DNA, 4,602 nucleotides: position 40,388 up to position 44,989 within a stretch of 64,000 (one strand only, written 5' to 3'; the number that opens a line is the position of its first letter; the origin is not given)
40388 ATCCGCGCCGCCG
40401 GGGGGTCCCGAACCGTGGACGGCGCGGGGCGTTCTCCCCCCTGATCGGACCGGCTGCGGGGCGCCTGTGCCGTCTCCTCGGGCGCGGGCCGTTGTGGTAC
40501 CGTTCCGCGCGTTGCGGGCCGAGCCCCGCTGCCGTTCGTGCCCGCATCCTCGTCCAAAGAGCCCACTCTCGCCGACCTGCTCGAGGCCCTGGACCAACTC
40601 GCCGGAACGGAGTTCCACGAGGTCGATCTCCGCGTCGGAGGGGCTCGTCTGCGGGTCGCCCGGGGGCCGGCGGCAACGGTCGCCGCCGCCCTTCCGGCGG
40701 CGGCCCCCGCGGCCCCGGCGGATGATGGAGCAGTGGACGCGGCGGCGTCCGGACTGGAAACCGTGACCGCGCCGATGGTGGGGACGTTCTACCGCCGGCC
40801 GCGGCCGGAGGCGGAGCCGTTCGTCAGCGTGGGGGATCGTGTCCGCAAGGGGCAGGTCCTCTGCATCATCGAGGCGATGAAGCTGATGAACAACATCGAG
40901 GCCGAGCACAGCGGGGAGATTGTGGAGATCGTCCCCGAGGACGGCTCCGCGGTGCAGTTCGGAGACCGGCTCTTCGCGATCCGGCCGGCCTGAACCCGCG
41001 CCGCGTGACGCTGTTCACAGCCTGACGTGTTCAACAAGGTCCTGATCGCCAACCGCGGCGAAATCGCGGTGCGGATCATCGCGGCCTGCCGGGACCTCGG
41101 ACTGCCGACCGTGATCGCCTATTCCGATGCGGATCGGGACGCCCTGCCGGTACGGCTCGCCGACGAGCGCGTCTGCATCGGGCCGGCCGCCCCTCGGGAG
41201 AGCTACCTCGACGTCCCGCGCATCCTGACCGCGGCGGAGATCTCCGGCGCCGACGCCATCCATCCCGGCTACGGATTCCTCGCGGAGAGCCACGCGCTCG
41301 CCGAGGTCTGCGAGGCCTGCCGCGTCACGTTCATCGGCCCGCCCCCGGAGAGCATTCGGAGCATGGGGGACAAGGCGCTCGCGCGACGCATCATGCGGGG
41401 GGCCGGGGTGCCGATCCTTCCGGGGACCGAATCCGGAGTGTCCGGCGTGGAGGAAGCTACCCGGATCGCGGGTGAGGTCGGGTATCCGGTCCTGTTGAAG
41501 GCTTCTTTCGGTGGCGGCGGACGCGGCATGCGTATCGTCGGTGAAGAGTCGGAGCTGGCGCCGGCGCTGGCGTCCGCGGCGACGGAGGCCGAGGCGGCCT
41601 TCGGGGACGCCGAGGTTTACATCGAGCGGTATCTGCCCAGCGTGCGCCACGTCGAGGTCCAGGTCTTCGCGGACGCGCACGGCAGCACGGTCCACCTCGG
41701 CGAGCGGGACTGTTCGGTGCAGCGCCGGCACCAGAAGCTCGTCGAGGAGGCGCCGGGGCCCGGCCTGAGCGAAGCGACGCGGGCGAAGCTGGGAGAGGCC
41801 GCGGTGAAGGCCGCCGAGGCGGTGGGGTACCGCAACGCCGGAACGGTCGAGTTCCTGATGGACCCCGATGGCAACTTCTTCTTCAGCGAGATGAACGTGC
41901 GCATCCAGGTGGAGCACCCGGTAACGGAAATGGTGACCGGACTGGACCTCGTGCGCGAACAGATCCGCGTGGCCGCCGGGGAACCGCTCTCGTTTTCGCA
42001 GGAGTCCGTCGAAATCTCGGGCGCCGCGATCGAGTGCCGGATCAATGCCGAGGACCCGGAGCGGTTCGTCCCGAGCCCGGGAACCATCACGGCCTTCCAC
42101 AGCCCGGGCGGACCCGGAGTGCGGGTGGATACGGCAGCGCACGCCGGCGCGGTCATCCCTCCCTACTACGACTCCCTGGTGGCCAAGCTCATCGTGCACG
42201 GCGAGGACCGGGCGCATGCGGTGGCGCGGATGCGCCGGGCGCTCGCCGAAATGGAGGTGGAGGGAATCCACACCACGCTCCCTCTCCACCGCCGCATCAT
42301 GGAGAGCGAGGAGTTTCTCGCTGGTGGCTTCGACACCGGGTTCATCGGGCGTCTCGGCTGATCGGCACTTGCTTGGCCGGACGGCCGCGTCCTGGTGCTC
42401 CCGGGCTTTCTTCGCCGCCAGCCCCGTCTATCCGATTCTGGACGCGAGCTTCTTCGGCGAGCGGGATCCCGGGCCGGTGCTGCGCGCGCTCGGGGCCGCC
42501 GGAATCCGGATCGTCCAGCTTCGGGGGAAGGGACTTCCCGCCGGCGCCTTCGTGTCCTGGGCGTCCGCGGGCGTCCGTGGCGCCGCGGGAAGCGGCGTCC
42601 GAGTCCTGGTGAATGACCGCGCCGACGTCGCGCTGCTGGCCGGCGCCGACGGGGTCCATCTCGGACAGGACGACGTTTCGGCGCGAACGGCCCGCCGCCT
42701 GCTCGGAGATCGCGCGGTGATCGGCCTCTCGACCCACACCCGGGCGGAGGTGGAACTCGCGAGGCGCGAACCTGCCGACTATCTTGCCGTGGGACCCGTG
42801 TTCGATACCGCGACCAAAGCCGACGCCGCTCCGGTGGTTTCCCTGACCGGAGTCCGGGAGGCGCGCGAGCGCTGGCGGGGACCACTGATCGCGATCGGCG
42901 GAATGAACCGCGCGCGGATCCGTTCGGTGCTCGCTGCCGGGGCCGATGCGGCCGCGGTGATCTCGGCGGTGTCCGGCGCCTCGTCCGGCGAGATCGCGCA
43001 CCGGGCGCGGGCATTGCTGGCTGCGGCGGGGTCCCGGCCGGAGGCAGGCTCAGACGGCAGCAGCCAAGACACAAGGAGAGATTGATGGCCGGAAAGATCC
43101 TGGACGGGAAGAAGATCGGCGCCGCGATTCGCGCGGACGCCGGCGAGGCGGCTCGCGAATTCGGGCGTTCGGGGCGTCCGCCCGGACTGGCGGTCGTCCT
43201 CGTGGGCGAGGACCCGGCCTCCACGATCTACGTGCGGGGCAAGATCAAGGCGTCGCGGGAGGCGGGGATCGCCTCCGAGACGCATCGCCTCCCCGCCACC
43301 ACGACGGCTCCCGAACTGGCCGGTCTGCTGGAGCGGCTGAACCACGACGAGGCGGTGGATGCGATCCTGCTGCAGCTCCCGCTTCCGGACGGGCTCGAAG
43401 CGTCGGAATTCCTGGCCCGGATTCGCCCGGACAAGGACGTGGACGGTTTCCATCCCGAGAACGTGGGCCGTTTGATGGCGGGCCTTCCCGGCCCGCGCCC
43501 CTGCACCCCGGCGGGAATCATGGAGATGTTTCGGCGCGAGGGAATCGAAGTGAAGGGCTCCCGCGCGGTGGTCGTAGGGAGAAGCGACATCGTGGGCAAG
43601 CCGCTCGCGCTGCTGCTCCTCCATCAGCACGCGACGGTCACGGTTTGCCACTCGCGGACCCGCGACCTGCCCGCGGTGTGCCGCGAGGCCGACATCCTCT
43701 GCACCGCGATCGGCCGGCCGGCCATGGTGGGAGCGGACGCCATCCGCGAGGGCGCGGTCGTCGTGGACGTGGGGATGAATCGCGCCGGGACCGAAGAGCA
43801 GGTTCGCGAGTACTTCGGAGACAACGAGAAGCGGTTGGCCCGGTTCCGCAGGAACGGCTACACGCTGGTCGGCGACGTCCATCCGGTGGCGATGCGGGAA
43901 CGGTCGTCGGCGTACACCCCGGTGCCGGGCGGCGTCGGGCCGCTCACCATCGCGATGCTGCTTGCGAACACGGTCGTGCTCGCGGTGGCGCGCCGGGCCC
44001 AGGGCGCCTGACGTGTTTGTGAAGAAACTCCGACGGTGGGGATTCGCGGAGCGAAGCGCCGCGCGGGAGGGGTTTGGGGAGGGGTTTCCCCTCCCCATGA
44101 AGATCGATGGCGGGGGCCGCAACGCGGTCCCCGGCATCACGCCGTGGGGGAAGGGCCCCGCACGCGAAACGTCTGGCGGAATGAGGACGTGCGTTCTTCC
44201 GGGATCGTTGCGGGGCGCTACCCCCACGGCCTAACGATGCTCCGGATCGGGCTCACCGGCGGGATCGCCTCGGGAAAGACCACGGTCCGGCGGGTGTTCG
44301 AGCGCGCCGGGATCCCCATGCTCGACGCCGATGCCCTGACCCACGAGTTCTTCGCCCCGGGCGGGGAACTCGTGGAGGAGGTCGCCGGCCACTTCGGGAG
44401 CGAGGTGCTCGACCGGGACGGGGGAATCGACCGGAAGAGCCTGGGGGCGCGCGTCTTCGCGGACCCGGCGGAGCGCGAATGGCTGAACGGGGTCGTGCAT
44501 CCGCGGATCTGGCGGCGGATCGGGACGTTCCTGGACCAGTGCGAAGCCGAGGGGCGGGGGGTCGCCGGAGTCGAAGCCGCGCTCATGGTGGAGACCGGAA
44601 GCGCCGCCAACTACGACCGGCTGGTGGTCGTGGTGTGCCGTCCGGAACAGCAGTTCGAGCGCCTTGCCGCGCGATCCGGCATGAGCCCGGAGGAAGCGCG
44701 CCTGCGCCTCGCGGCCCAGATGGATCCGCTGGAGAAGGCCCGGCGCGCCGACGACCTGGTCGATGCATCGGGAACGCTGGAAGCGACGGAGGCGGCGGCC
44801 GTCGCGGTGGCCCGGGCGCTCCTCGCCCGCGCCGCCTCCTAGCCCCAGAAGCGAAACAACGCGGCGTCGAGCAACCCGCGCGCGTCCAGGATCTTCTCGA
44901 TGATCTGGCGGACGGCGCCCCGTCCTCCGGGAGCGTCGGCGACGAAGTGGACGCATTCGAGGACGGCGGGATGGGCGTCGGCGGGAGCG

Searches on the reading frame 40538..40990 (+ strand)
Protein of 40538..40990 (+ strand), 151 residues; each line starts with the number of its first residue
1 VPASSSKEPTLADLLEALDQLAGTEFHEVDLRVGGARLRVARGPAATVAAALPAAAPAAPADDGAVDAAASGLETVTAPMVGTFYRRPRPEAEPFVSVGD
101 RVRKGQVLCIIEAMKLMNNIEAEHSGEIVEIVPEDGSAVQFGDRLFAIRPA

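Call 14: search_protein_families(library=pfam, proteins=[window:40538-40990:+], max_evalue=1)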
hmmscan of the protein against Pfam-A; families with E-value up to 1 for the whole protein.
window:40538-40990:+ (151 aa): 8 families
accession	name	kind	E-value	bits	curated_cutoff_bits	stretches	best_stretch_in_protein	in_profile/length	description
PF00364.28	Biotin_lipoyl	-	2e-23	82.4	22.1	1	75-148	2-73/73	Biotin-requiring enzyme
PF13375.12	RnfC_N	-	6.8e-06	26.5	25.6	1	91-134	41-83/101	RnfC Barrel sandwich hybrid domain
PF13533.13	Biotin_lipoyl_2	-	0.00097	19.4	29.8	1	95-111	15-31/32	Biotin-lipoyl like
PF01597.25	GCV_H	-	0.0079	16.5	22.2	1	97-131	40-74/122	Glycine cleavage H-protein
PF06898.16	YqfD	-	0.067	12.5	25.2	0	93-108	204-219/379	Putative stage IV sporulation protein YqfD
PF16576.10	HlyD_D23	-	0.12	12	30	0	97-118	37-58/214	Barrel-sandwich domain of CusB or HlyD membrane-fusion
PF05896.17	NQRA_N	-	0.13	12.9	25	1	95-131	43-78/94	NqrA N-terminal barrel-sandwich hybrid domain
PF16886.11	ATP-synt_ab_Xtn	-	0.17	12.1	25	1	92-135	12-58/88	ATPsynthase alpha/beta subunit barrel-sandwich domain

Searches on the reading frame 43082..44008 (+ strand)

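Call 8: search_protein_families(library=pfam, proteins=[window:43082-44008:+], max_evalue=0.01)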
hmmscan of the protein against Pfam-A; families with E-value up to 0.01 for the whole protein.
window:43082-44008:+ (309 aa): 2 families
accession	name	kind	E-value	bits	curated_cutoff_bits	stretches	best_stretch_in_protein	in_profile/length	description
PF02882.25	THF_DHG_CYH_C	-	2.6e-61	206.1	27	1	124-301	1-156/160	Tetrahydrofolate dehydrogenase/cyclohydrolase, NAD(P)-binding domain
PF00763.28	THF_DHG_CYH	-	1.1e-33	116.3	32.8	1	7-121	1-115/115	Tetrahydrofolate dehydrogenase/cyclohydrolase, catalytic domain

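Call 9: search_protein_families(library=ncbifam, proteins=[window:43082-44008:+], max_evalue=0.01)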
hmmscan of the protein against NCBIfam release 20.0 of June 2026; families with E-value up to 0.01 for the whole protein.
window:43082-44008:+ (309 aa): 30 families (the best 25 are shown)
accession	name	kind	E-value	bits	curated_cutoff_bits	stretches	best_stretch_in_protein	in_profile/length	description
NF010781.0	PRK14184.1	equivalog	7e-107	356.8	438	2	5-236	2-238/286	bifunctional 5,10-methylene-tetrahydrofolate dehydrogenase/ 5,10-methylene-tetrahydrofolate cyclohydrolase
NF010785.0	PRK14188.1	subfamily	1.4e-101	339.4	396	1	4-304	3-289/297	bifunctional methylenetetrahydrofolate dehydrogenase/methenyltetrahydrofolate cyclohydrolase FolD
NF010783.0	PRK14186.1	equivalog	1.8e-101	339.2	333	1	5-299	3-280/297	bifunctional methylenetetrahydrofolate dehydrogenase/methenyltetrahydrofolate cyclohydrolase FolD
NF010786.0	PRK14189.1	subfamily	2.3e-97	325.5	421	1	2-301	1-278/285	bifunctional methylenetetrahydrofolate dehydrogenase/methenyltetrahydrofolate cyclohydrolase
NF010770.0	PRK14173.1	equivalog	8.5e-95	317.3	411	1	2-307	1-284/287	bifunctional 5,10-methylene-tetrahydrofolate dehydrogenase/ 5,10-methylene-tetrahydrofolate cyclohydrolase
NF008058.0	PRK10792.1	equivalog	1.8e-93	312.6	355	1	2-301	1-279/285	bifunctional methylenetetrahydrofolate dehydrogenase/methenyltetrahydrofolate cyclohydrolase FolD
NF010787.0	PRK14191.1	equivalog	1.9e-91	306.2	423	2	5-238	2-236/285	bifunctional methylenetetrahydrofolate dehydrogenase/methenyltetrahydrofolate cyclohydrolase FolD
NF010776.0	PRK14179.1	equivalog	2.5e-90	302.4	445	1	5-302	3-279/284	bifunctional methylenetetrahydrofolate dehydrogenase/methenyltetrahydrofolate cyclohydrolase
NF010779.0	PRK14182.1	equivalog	2.4e-89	299.2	537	2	6-237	3-235/282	bifunctional 5,10-methylene-tetrahydrofolate dehydrogenase/ 5,10-methylene-tetrahydrofolate cyclohydrolase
NF010790.0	PRK14194.1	equivalog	6.9e-89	298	508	1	2-303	2-284/301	bifunctional methylenetetrahydrofolate dehydrogenase/methenyltetrahydrofolate cyclohydrolase FolD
NF010764.0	PRK14167.1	subfamily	6.4e-88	294.8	477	1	5-301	3-286/297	bifunctional 5,10-methylene-tetrahydrofolate dehydrogenase/ 5,10-methylene-tetrahydrofolate cyclohydrolase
NF010766.0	PRK14169.1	equivalog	5.3e-87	291.9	450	1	6-306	4-281/283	bifunctional methylenetetrahydrofolate dehydrogenase/methenyltetrahydrofolate cyclohydrolase FolD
NF010775.0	PRK14178.1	equivalog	1.2e-85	287.1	465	2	6-235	2-228/279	bifunctional methylenetetrahydrofolate dehydrogenase/methenyltetrahydrofolate cyclohydrolase FolD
NF010771.0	PRK14174.1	equivalog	1.3e-81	274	530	1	6-298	3-286/295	bifunctional 5,10-methylene-tetrahydrofolate dehydrogenase/ 5,10-methylene-tetrahydrofolate cyclohydrolase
NF010789.1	PRK14193.1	equivalog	2.2e-81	273.2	401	1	5-301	3-278/281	bifunctional methylenetetrahydrofolate dehydrogenase/methenyltetrahydrofolate cyclohydrolase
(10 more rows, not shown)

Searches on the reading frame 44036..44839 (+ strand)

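Call 8: search_protein_families(library=pfam, proteins=[window:44036-44839:+], max_evalue=0.01)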
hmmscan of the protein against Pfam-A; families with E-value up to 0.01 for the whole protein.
window:44036-44839:+ (268 aa): 2 families
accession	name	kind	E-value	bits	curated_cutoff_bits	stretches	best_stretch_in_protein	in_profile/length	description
PF01121.26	CoaE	-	1.3e-46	159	27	1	71-248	3-178/180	Dephospho-CoA kinase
PF13238.12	AAA_18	-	6.5e-05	23.8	29.4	1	71-222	1-120/128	AAA domain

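Call 9: search_protein_families(library=ncbifam, proteins=[window:44036-44839:+], max_evalue=0.01)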
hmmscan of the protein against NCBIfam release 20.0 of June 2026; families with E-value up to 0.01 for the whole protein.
window:44036-44839:+ (268 aa): 3 families
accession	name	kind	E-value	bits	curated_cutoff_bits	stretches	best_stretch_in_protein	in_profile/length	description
NF002879.0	PRK03333.1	equivalog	4.7e-44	151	215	1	68-257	1-188/395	dephospho-CoA kinase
TIGR00152.1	TIGR00152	equivalog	1.4e-42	145.7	65.55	1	71-252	2-183/188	dephospho-CoA kinase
NF006226.0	PRK08356.1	equivalog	0.0036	17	189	0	69-93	6-30/195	hypothetical protein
